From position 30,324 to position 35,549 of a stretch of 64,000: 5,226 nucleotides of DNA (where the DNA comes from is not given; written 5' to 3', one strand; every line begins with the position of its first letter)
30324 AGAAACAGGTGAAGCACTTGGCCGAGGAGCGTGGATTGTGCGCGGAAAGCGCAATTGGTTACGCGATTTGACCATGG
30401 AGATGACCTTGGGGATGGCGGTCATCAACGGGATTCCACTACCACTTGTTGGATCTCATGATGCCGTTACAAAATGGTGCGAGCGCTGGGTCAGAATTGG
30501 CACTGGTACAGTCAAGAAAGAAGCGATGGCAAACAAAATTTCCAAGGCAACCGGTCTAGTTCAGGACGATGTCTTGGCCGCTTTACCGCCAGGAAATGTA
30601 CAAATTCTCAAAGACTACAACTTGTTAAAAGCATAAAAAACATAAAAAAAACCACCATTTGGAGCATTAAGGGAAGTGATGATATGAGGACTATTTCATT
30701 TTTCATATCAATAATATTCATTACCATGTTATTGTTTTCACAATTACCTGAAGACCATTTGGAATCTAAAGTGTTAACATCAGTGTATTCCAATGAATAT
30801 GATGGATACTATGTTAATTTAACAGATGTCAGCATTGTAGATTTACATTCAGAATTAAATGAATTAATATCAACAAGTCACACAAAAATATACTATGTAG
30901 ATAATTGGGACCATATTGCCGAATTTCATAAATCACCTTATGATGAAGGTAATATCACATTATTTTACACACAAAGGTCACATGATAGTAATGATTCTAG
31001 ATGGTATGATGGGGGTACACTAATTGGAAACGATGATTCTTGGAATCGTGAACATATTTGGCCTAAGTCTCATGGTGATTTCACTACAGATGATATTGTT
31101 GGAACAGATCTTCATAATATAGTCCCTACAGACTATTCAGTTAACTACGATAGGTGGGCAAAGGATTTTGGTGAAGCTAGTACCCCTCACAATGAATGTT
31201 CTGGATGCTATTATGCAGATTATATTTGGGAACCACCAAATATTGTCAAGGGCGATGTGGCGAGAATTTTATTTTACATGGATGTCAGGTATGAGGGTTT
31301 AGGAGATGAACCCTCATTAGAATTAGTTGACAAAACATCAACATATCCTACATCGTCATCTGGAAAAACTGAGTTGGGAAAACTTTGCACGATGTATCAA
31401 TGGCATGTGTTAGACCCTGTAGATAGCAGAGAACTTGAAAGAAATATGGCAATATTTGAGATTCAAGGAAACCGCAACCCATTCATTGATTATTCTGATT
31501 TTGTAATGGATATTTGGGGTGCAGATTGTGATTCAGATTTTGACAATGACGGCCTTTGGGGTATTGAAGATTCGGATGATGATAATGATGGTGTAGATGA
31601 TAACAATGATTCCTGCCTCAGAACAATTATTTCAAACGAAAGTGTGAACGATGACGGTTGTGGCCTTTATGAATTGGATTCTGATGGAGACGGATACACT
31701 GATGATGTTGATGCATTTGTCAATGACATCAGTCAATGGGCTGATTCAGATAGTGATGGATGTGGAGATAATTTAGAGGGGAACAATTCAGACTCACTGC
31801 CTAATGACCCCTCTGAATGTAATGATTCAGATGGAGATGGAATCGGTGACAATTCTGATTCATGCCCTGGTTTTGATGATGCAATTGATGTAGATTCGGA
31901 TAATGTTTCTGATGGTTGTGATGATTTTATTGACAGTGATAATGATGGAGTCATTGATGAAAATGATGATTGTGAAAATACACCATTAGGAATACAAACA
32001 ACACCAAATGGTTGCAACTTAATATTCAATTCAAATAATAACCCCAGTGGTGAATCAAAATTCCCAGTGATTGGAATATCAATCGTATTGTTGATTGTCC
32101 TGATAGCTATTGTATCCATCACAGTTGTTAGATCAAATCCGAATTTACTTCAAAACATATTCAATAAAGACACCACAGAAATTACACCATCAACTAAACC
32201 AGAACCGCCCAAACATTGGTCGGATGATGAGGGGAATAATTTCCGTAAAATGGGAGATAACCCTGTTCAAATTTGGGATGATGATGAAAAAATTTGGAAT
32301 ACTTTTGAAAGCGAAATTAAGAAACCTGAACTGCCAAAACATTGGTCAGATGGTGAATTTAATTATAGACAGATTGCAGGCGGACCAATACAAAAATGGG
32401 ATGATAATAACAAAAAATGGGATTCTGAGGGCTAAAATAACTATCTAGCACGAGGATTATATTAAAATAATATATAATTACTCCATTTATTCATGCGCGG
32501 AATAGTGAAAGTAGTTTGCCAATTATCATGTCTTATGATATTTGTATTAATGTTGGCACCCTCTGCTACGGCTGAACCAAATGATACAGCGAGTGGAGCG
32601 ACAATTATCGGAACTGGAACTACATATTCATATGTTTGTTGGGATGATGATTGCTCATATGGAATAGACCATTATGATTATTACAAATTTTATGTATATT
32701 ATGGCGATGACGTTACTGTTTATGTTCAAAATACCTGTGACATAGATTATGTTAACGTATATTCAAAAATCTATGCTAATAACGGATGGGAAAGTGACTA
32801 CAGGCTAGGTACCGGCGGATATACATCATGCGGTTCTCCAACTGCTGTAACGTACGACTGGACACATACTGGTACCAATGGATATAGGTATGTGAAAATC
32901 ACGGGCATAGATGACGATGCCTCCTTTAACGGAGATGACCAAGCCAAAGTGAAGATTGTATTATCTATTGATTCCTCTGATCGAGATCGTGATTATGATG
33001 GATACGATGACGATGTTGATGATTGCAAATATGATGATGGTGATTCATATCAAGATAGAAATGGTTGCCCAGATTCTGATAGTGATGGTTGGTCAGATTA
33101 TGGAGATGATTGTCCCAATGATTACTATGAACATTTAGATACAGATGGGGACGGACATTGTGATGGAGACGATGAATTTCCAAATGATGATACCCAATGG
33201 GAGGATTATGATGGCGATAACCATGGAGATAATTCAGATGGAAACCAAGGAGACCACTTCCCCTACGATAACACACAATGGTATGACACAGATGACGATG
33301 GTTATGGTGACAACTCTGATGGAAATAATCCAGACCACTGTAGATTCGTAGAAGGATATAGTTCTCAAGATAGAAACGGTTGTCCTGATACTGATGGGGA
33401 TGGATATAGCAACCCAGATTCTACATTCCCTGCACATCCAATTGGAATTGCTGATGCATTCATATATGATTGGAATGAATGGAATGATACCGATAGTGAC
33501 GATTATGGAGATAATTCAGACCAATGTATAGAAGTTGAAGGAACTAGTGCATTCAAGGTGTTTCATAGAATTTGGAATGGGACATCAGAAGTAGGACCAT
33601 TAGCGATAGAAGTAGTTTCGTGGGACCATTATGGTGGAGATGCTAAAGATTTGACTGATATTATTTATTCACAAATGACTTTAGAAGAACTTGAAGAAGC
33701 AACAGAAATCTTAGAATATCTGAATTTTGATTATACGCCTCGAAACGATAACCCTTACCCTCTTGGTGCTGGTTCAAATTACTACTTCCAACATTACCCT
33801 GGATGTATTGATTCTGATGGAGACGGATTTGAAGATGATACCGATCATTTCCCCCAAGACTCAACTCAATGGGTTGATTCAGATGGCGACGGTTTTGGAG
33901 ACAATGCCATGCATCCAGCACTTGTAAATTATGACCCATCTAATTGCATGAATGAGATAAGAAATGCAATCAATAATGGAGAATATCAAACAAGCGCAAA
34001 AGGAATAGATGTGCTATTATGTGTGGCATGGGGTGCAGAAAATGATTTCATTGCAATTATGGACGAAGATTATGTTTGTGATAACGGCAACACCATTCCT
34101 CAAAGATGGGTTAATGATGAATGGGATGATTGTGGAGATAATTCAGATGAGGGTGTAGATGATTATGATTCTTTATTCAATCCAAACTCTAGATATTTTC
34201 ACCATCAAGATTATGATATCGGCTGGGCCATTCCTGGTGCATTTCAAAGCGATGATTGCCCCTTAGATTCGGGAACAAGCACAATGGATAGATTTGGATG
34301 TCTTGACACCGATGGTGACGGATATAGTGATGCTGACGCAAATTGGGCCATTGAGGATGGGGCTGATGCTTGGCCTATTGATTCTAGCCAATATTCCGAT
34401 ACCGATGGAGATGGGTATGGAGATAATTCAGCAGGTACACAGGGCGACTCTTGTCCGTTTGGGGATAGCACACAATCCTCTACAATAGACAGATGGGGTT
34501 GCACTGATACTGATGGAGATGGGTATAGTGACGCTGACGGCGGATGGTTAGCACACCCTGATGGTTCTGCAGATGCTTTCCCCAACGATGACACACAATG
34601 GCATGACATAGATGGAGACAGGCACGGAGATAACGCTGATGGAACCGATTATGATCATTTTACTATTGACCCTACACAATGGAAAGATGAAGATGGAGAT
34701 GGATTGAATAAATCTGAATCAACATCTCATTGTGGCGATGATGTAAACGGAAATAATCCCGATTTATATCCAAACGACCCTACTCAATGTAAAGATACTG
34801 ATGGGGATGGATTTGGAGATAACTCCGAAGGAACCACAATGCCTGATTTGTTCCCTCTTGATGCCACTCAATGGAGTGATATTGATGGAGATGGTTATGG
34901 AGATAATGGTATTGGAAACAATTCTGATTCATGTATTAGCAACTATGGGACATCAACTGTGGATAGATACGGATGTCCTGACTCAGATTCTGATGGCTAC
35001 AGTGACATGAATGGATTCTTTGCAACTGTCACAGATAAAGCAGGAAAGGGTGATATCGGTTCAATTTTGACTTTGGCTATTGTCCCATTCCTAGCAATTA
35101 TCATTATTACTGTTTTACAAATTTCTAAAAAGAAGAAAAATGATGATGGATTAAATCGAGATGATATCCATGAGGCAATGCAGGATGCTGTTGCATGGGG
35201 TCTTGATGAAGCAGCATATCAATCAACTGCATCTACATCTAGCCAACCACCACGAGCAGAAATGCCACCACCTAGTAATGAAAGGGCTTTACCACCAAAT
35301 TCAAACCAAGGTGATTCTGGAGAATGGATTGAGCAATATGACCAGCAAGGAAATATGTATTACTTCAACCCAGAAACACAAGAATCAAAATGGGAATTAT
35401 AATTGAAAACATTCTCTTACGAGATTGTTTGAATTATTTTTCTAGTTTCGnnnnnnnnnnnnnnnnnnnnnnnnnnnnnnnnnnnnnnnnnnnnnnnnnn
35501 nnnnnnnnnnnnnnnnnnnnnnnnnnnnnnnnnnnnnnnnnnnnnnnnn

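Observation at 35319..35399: Textbook WW domain on the cytoplasmic side of an archaeal surface protein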

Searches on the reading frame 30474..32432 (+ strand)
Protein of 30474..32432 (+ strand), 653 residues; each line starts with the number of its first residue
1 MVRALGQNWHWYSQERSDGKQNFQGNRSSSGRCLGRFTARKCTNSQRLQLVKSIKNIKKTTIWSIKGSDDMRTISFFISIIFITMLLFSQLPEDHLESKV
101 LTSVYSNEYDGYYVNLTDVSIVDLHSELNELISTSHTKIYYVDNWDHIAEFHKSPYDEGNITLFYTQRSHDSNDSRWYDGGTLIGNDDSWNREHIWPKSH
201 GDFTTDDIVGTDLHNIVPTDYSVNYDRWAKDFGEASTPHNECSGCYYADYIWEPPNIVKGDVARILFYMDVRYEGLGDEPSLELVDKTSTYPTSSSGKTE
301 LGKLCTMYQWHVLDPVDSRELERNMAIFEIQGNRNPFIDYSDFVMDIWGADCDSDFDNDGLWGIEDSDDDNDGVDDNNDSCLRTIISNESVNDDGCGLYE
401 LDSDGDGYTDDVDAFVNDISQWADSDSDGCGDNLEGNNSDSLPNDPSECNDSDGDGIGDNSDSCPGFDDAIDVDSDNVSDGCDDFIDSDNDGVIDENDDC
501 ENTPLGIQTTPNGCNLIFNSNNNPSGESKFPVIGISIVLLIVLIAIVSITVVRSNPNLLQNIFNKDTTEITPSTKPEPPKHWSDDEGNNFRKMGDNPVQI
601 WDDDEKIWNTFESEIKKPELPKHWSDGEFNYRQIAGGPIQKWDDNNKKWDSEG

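Call 3: search_protein_families(library=pfam, proteins=[window:30474-32432:+], max_evalue=10)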
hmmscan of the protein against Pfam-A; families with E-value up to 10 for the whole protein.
window:30474-32432:+ (653 aa): 1 family
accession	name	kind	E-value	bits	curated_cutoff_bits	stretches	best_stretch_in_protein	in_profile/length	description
PF04231.19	Endonuclease_1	-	5.7e-34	118.3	25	1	123-339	4-232/235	Endonuclease I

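Call 60: search_protein_families(library=ncbifam, proteins=[window:30684-32432:+], max_evalue=1)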
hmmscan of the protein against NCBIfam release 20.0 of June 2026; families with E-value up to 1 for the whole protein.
window:30684-32432:+ (583 aa): 4 families
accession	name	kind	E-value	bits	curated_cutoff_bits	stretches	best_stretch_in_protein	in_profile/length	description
NF011716.0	PRK15137.1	equivalog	8.3e-07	29.2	372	1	140-269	116-227/235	deoxyribonuclease I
NF053612.1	anchor_PA1041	equivalog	0.001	19.1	250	1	417-451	77-111/236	PA1041 family peptidoglycan-binding anchor lipoprotein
NF033763.1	exchanger_TraB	exception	0.0018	16.4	700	1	375-452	317-386/522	outer membrane exchange protein TraB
NF047638.1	throspo3_MtsC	equivalog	0.0043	16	350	1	370-433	183-247/428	cell-cell cohesion MYXO-CTERM protein MtsC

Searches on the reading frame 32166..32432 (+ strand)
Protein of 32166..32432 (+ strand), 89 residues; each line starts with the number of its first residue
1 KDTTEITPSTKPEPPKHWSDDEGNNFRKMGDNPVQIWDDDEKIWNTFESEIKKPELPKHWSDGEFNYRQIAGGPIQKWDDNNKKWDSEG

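Call 12: search_protein_families(library=pfam, proteins=[window:32166-32432:+], max_evalue=1)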
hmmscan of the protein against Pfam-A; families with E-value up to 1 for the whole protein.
seq(89 aa): 0 families

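Call 51: predict_structure(protein=window:32166-32432:+)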
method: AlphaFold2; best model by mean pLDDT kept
length: 89 residues; sequences in the alignment: 1
mean_pLDDT: 71.8   pTM: 0.43
mean pLDDT of the five models: 71.8, 66.7, 59.1, 47.5, 46.7
residues with pLDDT >= 90: 0; 70-90: 57; 50-70: 30; < 50: 2
segments of 3 or more residues with pLDDT < 50: none
pLDDT, mean of each block of 10 residues (from residue 1): 59 67 73 75 71 63 82 80 77
secondary structure, 60 per line:
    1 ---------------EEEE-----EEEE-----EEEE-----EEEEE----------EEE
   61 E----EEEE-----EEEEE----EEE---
elements in order: E16-19 E25-28 E34-37 E43-47 E58-61 E66-69 E75-79 E84-86

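Call 56: fold_search(model_id=the predicted structure, library=pdb)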
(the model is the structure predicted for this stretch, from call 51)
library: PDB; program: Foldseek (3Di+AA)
matches with E <= 10: 952; with E <= 0.001: 0
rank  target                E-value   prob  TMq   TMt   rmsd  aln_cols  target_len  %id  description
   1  9ya3_J                1.1e-01  0.77  0.30  0.14   8.5        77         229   14  Cryo-EM structure of the apical region of subpellicular microtubule (SPMT) from Toxoplasma gondii (8-nm repeat) (released 2025-12-03)
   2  4a2l_F                1.2e-01  0.82  0.32  0.06   9.0        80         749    9  Structure of the periplasmic domain of the heparin and heparan sulphate sensing hybrid two component system BT4663 in  (released 2012-05-02)
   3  9ya3_K                1.7e-01  0.77  0.34  0.17   7.4        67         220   13  Cryo-EM structure of the apical region of subpellicular microtubule (SPMT) from Toxoplasma gondii (8-nm repeat) (released 2025-12-03)
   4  4a2m_C                1.8e-01  0.77  0.33  0.07   8.2        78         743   10  Structure of the periplasmic domain of the heparin and heparan sulphate sensing hybrid two component system BT4663 in  (released 2012-05-02)
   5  8h36_B                1.8e-01  0.41  0.27  0.07   9.8        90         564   12  Cryo-EM Structure of the KBTBD2-CUL3-Rbx1-p85a dimeric complex (released 2023-10-11)
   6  8h3a_I                1.8e-01  0.18  0.21  0.06   9.2        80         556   12  Cryo-EM Structure of the KBTBD2-CRL3~N8(removed)-CSN complex (released 2023-10-11)
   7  8h38_I                1.9e-01  0.16  0.19  0.06   9.2        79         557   13  Cryo-EM Structure of the KBTBD2-CRL3~N8-CSN(mutate) complex (released 2023-10-11)
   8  8bda_I                2.0e-01  0.66  0.30  0.04   8.1        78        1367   20  IFTA complex in anterograde intraflagellar transport trains (Chlamydomonas reinhardtii) (released 2023-01-11)
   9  8h3f_I                2.2e-01  0.15  0.20  0.06   9.2        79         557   13  Cryo-EM Structure of the KBTBD2-CRL3-CSN complex (released 2023-10-11)
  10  9sfp_W                2.4e-01  0.82  0.34  0.11   7.9        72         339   14  Native cytoplasmic lattices from mouse oocytes (released 2026-03-18)
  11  8ro2_E                2.4e-01  0.63  0.31  0.13   7.6        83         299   20  Integrative Structure of the human intron lariat Spliceosome (ILS'') (released 2024-09-18)
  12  6g6o_A                2.5e-01  0.60  0.29  0.10   7.8        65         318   15  Crystal structure of the computationally designed Ika8 protein: crystal packing No.1 in P63 (released 2018-11-28)
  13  3jct_x                2.5e-01  0.41  0.28  0.08   9.2        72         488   18  Cryo-em structure of eukaryotic pre-60S ribosomal subunits (released 2016-06-01)
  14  4a2l_D                2.6e-01  0.75  0.34  0.07   7.9        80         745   10  Structure of the periplasmic domain of the heparin and heparan sulphate sensing hybrid two component system BT4663 in  (released 2012-05-02)
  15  1gxr_B                2.8e-01  0.66  0.32  0.11   7.6        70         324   17  WD40 Region of Human Groucho/TLE1 (released 2002-06-13)
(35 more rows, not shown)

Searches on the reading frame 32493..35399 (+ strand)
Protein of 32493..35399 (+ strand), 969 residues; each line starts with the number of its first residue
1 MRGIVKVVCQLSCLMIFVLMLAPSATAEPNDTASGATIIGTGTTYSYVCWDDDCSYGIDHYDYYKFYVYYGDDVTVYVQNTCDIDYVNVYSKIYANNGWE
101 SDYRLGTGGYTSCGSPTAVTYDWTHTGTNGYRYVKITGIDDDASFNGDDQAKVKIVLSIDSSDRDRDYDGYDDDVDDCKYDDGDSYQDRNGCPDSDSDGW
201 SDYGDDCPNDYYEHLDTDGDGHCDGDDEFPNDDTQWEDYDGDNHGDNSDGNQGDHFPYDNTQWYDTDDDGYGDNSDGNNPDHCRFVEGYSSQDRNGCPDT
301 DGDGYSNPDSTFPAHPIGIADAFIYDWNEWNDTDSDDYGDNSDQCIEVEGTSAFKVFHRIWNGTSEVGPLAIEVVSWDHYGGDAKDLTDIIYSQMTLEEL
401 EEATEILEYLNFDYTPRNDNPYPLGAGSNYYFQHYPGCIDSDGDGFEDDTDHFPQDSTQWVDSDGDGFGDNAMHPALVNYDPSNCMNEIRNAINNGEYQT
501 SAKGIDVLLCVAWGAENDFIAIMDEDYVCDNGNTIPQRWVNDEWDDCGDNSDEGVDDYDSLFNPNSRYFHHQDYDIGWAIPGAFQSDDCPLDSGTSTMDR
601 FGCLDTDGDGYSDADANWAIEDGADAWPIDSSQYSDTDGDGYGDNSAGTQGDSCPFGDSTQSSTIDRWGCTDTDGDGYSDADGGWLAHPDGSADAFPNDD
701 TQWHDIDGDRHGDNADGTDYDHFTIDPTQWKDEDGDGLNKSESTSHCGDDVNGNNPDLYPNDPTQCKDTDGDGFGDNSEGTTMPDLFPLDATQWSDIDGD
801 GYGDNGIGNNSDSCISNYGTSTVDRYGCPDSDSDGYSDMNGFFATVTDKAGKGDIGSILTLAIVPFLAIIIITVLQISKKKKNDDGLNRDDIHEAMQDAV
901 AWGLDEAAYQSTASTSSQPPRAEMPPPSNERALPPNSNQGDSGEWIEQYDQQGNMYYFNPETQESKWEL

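Call 3: search_protein_families(library=pfam, proteins=[window:32493-35399:+], max_evalue=10)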
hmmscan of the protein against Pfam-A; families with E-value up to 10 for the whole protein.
window:32493-35399:+ (969 aa): 2 families
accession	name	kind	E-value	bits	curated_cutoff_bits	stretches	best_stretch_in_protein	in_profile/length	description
PF00397.32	WW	-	3.1e-07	30.8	26.9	1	944-968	4-29/31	WW domain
PF00057.23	Ldl_recept_a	-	0.0027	18.3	24.1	1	525-553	6-34/37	Low-density lipoprotein receptor domain class A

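Call 9: find_encoding_contigs(protein=window:32493-35399:+, flank=10000, max_places=6)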
Protein window:32493-35399:+ (969 aa): no gene with exactly this product is on record in the collection.

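Call 60: search_protein_families(library=ncbifam, proteins=[window:32493-35399:+], max_evalue=1)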
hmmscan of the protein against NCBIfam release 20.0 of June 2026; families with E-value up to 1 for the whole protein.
window:32493-35399:+ (969 aa): 0 families

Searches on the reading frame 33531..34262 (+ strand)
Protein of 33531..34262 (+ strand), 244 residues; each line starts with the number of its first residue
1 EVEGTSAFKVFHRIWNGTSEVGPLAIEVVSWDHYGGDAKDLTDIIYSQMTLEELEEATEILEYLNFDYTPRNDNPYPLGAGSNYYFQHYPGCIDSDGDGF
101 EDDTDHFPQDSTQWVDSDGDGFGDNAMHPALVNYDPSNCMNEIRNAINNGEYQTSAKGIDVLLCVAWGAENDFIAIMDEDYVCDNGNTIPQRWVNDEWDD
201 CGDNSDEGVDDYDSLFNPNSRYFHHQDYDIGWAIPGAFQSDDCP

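Call 62: search_protein_families(library=pfam, proteins=[window:33531-34262:+], max_evalue=1)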
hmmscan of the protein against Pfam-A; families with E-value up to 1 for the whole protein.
window:33531-34262:+ (244 aa): 2 families
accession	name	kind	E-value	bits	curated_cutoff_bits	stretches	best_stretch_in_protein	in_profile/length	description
PF00057.23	Ldl_recept_a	-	0.00022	21.8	24.1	1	179-207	6-34/37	Low-density lipoprotein receptor domain class A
PF04316.19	FlgM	-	0.094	13.4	25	1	141-157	31-47/55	Anti-sigma-28 factor, FlgM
